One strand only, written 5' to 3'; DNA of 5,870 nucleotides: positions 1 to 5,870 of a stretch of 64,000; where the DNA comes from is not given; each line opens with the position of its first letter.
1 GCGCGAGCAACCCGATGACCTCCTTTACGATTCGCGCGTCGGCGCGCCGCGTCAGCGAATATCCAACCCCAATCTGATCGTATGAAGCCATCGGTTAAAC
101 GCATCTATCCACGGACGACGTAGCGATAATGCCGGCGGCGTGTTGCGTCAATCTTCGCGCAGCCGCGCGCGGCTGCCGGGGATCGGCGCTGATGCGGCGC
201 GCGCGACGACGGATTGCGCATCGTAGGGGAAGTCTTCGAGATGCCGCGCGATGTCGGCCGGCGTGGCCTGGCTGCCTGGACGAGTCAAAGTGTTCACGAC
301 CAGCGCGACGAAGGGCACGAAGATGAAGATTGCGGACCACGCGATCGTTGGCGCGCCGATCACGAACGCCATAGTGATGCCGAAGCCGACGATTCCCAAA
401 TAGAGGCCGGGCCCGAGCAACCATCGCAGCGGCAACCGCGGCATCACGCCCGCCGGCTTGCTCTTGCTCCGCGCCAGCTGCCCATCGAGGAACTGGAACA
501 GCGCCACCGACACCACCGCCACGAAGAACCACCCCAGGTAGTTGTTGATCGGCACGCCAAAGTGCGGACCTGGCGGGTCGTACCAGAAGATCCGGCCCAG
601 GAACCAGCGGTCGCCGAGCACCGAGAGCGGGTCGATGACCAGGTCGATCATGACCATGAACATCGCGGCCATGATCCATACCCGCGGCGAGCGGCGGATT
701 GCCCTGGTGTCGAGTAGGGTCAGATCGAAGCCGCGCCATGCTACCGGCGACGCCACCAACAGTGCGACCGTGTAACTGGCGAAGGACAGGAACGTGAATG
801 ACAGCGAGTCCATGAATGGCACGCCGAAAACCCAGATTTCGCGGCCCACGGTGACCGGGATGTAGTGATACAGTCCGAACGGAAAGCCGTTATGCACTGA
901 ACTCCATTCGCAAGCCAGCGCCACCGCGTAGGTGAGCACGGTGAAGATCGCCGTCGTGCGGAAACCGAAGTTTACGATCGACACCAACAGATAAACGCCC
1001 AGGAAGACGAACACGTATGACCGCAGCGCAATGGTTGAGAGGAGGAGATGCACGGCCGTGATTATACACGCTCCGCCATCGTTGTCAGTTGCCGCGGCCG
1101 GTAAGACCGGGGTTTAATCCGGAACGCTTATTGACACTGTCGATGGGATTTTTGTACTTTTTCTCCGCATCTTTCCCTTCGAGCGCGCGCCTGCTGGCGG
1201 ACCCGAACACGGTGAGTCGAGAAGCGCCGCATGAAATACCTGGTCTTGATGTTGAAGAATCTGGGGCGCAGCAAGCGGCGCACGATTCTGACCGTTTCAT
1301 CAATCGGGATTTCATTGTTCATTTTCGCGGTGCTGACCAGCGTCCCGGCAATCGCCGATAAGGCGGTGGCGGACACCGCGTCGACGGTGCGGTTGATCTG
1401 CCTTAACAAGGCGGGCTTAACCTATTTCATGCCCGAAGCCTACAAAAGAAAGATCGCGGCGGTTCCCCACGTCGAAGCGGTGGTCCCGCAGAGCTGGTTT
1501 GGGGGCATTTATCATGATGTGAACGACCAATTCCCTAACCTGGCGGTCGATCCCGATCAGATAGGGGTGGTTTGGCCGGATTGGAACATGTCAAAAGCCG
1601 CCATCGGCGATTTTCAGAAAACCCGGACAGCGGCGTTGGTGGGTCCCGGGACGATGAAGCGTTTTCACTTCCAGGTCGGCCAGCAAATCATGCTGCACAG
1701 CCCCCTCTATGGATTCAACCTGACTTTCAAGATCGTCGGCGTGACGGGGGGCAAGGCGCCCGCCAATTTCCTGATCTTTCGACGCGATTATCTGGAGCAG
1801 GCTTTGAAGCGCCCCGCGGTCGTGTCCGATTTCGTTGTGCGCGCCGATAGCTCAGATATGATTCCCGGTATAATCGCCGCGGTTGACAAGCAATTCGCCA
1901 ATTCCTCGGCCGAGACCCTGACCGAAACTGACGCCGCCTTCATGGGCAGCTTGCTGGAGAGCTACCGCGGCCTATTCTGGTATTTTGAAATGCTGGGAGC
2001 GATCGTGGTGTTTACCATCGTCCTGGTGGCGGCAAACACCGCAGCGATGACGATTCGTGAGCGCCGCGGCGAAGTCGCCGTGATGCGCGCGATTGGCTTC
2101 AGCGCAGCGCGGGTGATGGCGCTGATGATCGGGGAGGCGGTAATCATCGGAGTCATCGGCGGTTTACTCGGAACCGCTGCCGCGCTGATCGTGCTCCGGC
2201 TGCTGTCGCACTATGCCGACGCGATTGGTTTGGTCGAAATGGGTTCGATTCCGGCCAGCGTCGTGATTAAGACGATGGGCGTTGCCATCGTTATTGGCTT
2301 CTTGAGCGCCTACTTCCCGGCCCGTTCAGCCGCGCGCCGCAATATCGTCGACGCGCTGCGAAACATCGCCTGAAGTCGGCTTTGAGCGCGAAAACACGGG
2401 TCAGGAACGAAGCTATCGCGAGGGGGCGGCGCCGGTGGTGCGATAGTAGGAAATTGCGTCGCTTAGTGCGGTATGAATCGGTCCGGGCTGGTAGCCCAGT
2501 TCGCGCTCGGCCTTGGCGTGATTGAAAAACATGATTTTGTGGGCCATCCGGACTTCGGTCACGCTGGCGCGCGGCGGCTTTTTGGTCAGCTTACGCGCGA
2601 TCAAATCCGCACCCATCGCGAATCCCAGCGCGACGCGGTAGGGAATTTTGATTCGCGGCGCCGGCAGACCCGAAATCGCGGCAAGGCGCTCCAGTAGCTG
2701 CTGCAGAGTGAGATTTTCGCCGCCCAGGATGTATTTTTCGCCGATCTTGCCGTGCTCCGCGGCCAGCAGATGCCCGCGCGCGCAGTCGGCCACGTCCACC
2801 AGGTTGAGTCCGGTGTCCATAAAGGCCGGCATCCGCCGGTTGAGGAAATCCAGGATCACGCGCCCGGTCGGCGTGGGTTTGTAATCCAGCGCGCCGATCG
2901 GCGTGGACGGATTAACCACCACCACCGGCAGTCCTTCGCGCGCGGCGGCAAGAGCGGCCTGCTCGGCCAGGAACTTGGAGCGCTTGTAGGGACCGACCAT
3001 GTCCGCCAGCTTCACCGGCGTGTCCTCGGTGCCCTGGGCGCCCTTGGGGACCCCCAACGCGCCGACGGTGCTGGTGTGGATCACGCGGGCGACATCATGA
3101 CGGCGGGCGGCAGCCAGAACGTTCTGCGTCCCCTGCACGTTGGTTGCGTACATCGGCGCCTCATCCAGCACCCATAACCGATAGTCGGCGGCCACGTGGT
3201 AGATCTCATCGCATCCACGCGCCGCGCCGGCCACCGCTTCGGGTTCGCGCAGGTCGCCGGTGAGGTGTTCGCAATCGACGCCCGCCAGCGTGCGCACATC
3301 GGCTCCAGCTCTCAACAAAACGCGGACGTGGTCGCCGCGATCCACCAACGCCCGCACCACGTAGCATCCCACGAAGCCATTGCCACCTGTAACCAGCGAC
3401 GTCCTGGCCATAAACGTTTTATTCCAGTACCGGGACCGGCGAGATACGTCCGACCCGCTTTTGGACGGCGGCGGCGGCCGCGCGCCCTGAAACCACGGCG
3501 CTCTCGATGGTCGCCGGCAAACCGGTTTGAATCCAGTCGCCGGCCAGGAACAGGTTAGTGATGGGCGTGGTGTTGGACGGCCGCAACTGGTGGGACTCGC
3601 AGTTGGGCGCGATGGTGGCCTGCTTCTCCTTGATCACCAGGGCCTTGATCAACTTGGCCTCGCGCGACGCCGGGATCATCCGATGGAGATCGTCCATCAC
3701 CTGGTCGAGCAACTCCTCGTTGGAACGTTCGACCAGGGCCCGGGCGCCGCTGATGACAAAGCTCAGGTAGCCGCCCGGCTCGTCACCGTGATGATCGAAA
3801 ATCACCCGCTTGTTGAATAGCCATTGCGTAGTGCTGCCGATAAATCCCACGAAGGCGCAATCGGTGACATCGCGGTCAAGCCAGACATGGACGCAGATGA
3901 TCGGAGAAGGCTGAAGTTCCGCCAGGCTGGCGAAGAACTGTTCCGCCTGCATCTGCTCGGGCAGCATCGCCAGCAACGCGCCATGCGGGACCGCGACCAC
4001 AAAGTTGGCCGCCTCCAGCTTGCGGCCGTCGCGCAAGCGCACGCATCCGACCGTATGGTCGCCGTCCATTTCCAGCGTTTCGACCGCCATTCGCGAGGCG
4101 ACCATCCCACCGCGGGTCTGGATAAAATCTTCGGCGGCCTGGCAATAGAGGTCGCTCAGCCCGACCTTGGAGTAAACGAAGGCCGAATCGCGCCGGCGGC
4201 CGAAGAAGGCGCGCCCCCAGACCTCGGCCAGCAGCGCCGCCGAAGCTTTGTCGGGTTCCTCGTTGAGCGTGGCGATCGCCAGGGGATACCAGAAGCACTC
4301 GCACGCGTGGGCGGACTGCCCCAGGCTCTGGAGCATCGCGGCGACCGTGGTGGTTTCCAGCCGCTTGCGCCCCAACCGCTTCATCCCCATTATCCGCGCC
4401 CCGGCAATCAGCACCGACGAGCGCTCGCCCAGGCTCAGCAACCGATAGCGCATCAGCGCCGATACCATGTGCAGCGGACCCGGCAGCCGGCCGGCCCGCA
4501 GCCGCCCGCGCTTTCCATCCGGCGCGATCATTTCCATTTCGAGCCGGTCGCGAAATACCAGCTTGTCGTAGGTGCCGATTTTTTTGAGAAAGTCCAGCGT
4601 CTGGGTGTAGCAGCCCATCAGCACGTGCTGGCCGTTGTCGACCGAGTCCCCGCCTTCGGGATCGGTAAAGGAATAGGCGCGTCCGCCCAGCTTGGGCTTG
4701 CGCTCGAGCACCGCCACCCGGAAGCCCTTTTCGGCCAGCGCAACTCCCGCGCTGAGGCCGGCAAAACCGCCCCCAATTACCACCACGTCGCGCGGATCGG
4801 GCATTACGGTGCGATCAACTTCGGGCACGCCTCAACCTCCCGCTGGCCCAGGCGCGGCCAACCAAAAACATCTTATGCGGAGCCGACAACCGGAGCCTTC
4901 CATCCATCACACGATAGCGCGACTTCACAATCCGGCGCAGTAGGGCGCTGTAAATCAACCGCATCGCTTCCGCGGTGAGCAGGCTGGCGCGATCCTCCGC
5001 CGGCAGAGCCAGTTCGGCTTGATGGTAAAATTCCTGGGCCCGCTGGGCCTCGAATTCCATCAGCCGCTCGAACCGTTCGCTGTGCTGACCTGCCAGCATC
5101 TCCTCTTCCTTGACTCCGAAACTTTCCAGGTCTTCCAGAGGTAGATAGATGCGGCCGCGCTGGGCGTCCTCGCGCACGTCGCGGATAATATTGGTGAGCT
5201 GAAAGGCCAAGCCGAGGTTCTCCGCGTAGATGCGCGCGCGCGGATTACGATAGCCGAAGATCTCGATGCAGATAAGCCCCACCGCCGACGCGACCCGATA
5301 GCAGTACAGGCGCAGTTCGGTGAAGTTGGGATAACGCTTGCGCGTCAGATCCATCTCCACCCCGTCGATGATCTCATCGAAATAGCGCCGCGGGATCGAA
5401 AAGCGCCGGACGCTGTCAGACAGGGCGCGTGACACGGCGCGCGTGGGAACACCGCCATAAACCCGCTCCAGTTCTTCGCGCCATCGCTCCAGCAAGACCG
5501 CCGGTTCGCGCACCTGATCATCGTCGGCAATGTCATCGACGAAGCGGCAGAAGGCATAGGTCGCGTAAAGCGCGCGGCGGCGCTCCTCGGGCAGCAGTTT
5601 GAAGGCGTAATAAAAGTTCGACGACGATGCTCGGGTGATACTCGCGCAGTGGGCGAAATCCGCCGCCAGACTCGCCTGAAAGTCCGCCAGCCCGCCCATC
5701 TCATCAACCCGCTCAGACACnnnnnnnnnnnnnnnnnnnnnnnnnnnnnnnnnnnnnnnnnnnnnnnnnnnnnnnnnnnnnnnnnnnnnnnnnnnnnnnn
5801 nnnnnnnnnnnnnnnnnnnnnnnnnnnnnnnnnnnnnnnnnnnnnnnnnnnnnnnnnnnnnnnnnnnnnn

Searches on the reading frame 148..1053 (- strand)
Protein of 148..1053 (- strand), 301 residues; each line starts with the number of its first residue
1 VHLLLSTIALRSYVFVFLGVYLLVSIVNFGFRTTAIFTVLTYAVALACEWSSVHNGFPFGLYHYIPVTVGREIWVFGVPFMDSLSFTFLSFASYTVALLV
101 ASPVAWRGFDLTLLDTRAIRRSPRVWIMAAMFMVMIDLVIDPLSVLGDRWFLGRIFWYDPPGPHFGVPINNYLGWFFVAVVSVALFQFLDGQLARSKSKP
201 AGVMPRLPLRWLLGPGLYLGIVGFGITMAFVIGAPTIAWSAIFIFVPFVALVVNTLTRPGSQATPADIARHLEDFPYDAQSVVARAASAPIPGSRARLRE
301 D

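Call 86: search_protein_families(library=pfam, max_evalue=0.00001, proteins=[window:148-1053:-])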
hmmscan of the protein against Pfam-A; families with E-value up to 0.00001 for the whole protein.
window:148-1053:- (301 aa): 1 family
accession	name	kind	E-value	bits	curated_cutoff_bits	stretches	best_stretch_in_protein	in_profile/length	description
PF04240.17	Caroten_synth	-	8.4e-23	81.8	25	1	4-214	7-181/209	Carotenoid biosynthesis protein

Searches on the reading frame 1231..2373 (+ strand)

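Call 86: search_protein_families(library=pfam, max_evalue=0.00001, proteins=[window:1231-2373:+])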
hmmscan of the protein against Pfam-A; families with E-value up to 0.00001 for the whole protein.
window:1231-2373:+ (380 aa): 2 families
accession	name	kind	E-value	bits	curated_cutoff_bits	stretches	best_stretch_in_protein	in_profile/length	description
PF02687.27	FtsX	-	1.9e-15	57.4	25.5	1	255-372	3-120/120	FtsX-like permease C-terminal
PF12704.14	MacB_PCD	-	1.1e-07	32.8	27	1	18-219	1-205/207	MacB-like periplasmic core domain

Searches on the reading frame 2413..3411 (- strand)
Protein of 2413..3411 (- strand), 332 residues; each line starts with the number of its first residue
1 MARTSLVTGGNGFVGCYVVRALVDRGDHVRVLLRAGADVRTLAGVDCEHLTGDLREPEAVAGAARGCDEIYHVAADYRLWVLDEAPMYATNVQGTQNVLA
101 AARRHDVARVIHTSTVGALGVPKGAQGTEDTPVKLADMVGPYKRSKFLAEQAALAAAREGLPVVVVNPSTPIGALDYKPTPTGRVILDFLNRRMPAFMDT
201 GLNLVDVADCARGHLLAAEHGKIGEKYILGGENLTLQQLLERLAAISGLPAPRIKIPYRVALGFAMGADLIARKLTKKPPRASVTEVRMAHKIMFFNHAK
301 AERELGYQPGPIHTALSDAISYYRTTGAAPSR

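Call 86: search_protein_families(library=pfam, max_evalue=0.00001, proteins=[window:2413-3411:-])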
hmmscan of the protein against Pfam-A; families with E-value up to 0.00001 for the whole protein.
window:2413-3411:- (332 aa): 8 families
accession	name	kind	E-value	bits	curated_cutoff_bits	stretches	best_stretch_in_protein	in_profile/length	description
PF01370.27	Epimerase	-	1.3e-34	120.1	20.9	1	6-230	2-240/240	NAD dependent epimerase/dehydratase family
PF01073.25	3Beta_HSD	-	5.5e-21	75.3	22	1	6-157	1-161/280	3-beta hydroxysteroid dehydrogenase/isomerase family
PF07993.18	NAD_binding_4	-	9.5e-19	68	20.1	1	59-179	81-211/258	Male sterility protein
PF16363.11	GDP_Man_Dehyd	-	8.6e-18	65.3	27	1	6-309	1-321/332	GDP-mannose 4,6 dehydratase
PF13460.12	NAD_binding_10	-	5.2e-15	56.2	27.2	1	9-170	1-145/184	NAD(P)H-binding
PF02719.21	Polysacc_synt_2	-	4e-08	33.2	20.2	1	7-116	3-129/293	Polysaccharide biosynthesis protein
PF05368.20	NmrA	-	5.5e-06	26.6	27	1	4-115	4-107/298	NmrA-like family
PF04321.23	RmlD_sub_bind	-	8.8e-06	25.4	27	0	6-157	4-140/287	RmlD substrate binding domain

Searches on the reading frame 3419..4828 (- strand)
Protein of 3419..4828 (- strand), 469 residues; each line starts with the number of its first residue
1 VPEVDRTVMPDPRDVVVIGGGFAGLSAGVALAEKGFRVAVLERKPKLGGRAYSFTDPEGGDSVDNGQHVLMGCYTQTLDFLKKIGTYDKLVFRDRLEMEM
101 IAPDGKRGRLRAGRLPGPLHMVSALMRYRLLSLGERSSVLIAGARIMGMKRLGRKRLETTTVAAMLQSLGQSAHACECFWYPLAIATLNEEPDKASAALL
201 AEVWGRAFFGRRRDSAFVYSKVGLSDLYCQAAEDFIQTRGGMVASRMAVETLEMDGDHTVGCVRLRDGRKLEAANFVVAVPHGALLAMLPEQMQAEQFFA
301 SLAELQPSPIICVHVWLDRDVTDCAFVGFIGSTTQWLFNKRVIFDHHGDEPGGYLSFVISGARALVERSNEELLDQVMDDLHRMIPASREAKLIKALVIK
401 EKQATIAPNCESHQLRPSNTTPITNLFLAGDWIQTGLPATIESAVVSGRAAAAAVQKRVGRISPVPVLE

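Call 86: search_protein_families(library=pfam, max_evalue=0.00001, proteins=[window:3419-4828:-])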
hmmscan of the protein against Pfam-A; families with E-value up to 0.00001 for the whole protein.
window:3419-4828:- (469 aa): 8 families
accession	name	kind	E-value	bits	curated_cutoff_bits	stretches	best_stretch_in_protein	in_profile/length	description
PF01593.30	Amino_oxidase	-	5.1e-43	148.4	19.8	1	22-455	1-442/443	Flavin containing amine oxidoreductase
PF13450.12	NAD_binding_8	-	1.4e-15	57.7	21.9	1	17-83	1-67/68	NAD(P)-binding Rossmann-like domain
PF01266.30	DAO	-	2e-11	44.5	27.9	1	14-387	1-299/353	FAD dependent oxidoreductase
PF00890.30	FAD_binding_2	-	2.6e-09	37.2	20.4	1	14-50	1-37/414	FAD binding domain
PF12831.13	FAD_oxidored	-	2.8e-08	33.9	27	1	14-51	1-38/416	FAD dependent oxidoreductase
PF01134.28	GIDA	-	5.7e-07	29.4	22.1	0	14-43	1-30/391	Glucose inhibited division protein A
PF07992.20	Pyr_redox_2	-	7.2e-07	29.3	26.1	0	14-45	2-33/291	Pyridine nucleotide-disulphide oxidoreductase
PF01946.23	Thi4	-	1.2e-06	28.4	26.2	1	13-51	18-57/235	Thi4 family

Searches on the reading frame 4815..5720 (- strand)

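Call 86: search_protein_families(library=pfam, max_evalue=0.00001, proteins=[window:4815-5720:-])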
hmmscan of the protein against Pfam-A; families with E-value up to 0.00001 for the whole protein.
window:4815-5720:- (301 aa): 1 family
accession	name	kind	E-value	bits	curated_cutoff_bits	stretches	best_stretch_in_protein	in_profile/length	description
PF00494.24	SQS_PSY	-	7.4e-80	268.9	26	1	30-280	2-261/263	Squalene/phytoene synthase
